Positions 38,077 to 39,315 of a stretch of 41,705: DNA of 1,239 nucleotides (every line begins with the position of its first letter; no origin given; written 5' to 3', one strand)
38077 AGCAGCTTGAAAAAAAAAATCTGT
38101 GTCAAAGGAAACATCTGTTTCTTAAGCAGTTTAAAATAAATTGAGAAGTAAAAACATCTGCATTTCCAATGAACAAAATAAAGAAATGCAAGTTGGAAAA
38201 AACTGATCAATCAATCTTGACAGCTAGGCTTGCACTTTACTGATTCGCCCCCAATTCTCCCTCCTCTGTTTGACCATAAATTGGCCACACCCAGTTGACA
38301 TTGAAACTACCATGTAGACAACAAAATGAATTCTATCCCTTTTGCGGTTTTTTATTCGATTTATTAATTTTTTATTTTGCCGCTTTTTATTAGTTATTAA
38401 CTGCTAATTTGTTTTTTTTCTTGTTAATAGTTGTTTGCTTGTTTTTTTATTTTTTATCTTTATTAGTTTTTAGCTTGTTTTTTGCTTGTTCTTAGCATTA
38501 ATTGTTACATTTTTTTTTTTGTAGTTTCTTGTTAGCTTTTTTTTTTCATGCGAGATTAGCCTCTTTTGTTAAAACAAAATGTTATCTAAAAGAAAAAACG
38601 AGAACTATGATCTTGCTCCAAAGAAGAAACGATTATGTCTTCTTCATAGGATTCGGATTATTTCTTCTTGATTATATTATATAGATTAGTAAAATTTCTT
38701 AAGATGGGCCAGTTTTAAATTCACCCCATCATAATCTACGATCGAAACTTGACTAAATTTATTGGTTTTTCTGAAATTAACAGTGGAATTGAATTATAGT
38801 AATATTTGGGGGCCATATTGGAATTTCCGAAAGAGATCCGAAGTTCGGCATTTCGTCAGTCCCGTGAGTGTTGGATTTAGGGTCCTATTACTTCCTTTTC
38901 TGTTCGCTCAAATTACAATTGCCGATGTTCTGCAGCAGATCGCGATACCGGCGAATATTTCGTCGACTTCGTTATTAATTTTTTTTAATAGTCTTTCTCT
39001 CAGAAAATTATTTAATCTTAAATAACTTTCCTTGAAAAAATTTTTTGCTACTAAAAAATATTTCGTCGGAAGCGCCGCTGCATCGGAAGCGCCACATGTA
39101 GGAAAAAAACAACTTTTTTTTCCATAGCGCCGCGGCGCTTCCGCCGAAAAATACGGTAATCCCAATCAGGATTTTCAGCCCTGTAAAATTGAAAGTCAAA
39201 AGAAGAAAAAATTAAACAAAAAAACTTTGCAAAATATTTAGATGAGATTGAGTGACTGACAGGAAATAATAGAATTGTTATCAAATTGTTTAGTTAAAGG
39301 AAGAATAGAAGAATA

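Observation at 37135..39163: Unclassified TIR element with GC-rich subterminal repeats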

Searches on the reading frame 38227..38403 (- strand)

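Call 27: search_protein_families(library=pfam, max_evalue=10, proteins=[window:38227-38403:-])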
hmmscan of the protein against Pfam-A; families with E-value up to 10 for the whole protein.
seq(59 aa): 1 family
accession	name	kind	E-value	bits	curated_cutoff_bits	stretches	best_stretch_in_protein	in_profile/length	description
PF18145.6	SAVED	-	0.01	16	26.2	1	8-44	128-165/190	SMODS-associated and fused to various effectors sensor domain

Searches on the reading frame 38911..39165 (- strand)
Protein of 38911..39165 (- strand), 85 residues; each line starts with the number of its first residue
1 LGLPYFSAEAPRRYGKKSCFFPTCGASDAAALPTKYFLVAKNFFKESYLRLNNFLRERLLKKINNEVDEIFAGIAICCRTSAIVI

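Call 14: find_homologous_proteins(query=window:38911-39165:-, max_evalue=10)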
Query seq(85 aa): 2 candidates shared short words with the query, none scored E <= 10.

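Call 27: search_protein_families(library=pfam, max_evalue=10, proteins=[window:38911-39165:-])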
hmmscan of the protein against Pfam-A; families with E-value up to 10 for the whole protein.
seq(85 aa): 0 families
